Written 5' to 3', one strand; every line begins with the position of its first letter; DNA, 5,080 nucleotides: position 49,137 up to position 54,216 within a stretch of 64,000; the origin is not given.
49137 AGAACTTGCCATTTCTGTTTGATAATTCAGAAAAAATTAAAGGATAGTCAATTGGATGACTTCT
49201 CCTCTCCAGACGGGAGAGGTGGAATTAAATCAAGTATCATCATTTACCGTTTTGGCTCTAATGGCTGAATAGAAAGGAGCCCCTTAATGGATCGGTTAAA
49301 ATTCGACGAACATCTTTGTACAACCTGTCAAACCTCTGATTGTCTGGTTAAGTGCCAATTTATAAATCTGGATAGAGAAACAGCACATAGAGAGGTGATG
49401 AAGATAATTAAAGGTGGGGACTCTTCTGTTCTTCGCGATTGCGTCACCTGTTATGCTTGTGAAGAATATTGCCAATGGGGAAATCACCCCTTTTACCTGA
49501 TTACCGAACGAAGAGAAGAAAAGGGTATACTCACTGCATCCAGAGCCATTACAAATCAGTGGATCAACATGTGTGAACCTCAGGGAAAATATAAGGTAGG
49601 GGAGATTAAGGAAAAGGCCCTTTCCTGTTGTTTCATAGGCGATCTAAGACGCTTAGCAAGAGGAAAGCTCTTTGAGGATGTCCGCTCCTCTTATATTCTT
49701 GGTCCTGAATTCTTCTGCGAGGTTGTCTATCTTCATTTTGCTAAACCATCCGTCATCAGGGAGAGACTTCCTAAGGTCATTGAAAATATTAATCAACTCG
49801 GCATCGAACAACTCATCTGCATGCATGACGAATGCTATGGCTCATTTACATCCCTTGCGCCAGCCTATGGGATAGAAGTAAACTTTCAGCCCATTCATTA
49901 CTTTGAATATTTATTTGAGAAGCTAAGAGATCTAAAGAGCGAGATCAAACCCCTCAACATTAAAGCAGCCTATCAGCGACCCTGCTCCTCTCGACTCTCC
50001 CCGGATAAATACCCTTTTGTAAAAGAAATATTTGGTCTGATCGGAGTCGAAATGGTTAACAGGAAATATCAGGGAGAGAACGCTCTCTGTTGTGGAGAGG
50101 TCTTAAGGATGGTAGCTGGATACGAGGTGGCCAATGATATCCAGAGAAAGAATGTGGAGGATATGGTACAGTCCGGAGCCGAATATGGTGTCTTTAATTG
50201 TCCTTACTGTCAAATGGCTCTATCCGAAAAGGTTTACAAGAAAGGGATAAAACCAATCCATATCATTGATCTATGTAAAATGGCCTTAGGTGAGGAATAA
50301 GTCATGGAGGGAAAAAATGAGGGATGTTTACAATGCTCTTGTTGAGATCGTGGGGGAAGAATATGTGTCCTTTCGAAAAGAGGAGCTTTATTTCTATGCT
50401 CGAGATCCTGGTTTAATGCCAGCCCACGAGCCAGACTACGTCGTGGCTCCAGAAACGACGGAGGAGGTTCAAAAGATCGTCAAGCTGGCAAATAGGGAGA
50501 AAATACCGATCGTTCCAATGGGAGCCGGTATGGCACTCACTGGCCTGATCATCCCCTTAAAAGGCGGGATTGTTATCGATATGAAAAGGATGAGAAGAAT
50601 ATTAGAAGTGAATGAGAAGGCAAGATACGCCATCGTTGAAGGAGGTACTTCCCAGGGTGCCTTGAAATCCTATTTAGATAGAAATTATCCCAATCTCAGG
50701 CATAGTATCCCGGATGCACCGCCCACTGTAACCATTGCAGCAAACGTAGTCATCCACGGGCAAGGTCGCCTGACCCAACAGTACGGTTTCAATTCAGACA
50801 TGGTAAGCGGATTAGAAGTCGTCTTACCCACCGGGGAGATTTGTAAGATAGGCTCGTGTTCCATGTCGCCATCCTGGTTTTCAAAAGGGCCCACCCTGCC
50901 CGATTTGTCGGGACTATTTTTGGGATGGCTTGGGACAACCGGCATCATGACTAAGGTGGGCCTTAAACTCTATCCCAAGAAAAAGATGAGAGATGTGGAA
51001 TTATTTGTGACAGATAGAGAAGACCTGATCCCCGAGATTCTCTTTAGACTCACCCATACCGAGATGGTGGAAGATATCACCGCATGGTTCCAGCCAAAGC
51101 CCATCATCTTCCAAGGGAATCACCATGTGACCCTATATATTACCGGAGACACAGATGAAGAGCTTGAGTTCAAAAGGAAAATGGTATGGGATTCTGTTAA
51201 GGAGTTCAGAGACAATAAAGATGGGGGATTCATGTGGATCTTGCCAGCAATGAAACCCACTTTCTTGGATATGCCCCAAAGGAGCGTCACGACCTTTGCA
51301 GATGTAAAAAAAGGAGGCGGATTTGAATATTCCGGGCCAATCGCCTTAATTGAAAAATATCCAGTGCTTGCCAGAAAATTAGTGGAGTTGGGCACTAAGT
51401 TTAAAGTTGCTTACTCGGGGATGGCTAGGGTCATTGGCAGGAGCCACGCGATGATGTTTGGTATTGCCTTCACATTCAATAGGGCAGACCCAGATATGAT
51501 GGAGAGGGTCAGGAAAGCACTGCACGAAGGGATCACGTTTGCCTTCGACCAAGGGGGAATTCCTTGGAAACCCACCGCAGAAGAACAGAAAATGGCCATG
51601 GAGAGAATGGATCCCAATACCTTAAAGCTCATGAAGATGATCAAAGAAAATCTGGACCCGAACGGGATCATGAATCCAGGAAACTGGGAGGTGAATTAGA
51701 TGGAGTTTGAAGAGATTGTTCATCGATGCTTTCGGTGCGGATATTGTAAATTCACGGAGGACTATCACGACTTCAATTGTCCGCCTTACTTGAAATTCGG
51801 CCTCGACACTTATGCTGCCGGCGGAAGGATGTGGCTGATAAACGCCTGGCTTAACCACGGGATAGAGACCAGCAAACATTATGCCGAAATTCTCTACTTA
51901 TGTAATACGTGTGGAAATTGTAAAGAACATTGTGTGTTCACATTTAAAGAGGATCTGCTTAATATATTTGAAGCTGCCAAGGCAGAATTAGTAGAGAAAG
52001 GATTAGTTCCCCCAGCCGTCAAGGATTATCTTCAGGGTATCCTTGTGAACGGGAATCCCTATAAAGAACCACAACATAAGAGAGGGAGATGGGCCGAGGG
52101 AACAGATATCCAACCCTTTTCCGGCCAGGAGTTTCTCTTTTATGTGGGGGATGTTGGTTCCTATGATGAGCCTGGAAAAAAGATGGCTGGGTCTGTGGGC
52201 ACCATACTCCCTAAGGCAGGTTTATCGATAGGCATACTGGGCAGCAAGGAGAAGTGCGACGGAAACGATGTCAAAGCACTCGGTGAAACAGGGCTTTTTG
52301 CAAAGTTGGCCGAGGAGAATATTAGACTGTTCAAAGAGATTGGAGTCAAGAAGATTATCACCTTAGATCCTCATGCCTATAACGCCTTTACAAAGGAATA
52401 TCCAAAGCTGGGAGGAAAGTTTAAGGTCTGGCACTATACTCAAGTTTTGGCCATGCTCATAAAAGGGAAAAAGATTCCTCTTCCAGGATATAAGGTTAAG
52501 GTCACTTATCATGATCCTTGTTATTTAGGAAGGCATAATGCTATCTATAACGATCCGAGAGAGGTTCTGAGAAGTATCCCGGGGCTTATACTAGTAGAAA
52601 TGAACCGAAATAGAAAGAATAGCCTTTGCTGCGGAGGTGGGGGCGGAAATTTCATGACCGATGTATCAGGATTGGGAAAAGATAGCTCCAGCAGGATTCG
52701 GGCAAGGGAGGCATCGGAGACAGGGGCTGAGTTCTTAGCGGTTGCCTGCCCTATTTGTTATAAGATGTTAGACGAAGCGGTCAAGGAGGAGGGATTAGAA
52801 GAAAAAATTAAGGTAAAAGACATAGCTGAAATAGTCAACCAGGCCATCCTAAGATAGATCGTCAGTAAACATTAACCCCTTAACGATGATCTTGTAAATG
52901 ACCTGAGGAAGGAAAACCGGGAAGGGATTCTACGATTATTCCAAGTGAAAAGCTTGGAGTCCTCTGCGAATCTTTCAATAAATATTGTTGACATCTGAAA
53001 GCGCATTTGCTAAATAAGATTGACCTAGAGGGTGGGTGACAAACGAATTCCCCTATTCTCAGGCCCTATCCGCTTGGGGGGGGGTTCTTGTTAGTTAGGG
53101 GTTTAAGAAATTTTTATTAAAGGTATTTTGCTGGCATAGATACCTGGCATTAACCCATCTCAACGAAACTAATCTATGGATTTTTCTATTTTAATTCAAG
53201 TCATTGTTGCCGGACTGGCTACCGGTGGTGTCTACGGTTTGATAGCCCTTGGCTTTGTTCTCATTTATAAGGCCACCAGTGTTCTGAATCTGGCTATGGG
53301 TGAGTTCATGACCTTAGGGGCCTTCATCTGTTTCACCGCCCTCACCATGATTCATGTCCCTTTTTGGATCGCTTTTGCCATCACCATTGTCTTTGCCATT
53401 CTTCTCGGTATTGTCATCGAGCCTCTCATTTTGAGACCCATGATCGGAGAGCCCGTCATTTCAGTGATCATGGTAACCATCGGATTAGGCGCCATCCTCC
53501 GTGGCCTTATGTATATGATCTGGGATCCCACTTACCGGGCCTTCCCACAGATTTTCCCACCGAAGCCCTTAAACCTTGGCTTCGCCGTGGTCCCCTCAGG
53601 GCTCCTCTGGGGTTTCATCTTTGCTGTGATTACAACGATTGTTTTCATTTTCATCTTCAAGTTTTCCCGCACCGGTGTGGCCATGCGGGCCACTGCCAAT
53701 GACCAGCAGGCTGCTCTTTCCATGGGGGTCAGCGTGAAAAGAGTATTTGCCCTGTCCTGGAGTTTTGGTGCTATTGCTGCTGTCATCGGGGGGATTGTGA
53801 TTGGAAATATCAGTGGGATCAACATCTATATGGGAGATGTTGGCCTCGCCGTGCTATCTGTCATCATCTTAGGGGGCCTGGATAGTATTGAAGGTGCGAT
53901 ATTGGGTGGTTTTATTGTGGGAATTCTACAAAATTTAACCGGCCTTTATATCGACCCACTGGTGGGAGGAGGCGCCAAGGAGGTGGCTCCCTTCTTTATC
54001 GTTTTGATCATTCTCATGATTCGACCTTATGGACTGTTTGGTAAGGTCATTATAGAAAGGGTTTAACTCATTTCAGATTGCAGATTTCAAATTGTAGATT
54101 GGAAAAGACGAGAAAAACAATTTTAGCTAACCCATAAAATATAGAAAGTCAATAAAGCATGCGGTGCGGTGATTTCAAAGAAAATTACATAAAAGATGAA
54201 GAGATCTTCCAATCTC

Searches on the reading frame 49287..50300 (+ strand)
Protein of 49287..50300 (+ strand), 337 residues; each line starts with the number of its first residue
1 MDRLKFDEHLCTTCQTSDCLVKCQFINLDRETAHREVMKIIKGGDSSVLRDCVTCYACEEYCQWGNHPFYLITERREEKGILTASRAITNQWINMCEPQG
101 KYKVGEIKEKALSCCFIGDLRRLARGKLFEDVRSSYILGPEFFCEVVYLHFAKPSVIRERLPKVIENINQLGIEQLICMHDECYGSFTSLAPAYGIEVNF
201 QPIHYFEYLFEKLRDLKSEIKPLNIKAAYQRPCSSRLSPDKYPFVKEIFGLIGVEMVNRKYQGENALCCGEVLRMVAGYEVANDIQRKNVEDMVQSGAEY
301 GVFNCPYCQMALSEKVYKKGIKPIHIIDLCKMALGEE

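Call 61: search_protein_families(library=pfam, proteins=[window:49287-50300:+], max_evalue=0.00001)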
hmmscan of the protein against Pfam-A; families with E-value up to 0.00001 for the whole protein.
window:49287-50300:+ (337 aa): 1 family
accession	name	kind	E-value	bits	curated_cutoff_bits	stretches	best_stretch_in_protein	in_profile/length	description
PF02754.22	CCG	-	1.4e-08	35.2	20.6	1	228-312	2-84/85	Cysteine-rich domain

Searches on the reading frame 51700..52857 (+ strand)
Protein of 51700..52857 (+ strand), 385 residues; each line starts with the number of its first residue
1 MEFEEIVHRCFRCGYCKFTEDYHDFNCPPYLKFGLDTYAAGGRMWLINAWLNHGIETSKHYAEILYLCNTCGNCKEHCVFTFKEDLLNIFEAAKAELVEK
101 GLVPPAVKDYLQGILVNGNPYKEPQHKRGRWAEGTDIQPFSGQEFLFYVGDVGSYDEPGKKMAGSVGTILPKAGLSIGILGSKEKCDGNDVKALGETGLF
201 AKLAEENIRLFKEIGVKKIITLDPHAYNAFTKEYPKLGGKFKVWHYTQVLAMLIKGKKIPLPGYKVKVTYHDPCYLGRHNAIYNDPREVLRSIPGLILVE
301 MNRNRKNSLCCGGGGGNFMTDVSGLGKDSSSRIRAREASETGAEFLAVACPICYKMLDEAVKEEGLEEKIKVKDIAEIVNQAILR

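Call 61: search_protein_families(library=pfam, proteins=[window:51700-52857:+], max_evalue=0.00001)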
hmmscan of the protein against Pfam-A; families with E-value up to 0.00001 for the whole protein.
window:51700-52857:+ (385 aa): 2 families
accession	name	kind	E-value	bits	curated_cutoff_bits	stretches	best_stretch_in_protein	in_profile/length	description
PF02754.22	CCG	-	6.7e-23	81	20.6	1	268-358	1-85/85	Cysteine-rich domain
PF13183.11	Fer4_8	-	2.9e-09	37.8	27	1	7-78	2-64/68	4Fe-4S dicluster domain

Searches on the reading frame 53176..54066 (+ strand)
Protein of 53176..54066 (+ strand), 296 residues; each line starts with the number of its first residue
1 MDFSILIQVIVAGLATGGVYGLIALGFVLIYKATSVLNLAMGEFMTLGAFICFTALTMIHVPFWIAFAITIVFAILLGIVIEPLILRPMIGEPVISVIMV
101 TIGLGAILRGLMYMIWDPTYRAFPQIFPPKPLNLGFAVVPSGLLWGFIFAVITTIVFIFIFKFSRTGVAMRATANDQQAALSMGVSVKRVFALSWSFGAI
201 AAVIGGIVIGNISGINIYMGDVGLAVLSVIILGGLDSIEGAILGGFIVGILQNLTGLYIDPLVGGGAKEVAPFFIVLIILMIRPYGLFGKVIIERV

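Call 61: search_protein_families(library=pfam, proteins=[window:53176-54066:+], max_evalue=0.00001)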
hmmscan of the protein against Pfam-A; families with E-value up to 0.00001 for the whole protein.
window:53176-54066:+ (296 aa): 1 family
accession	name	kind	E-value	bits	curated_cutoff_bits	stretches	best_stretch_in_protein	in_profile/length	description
PF02653.21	BPD_transp_2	-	1.9e-32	112.9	26.8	1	10-281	2-267/269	Branched-chain amino acid transport system / permease component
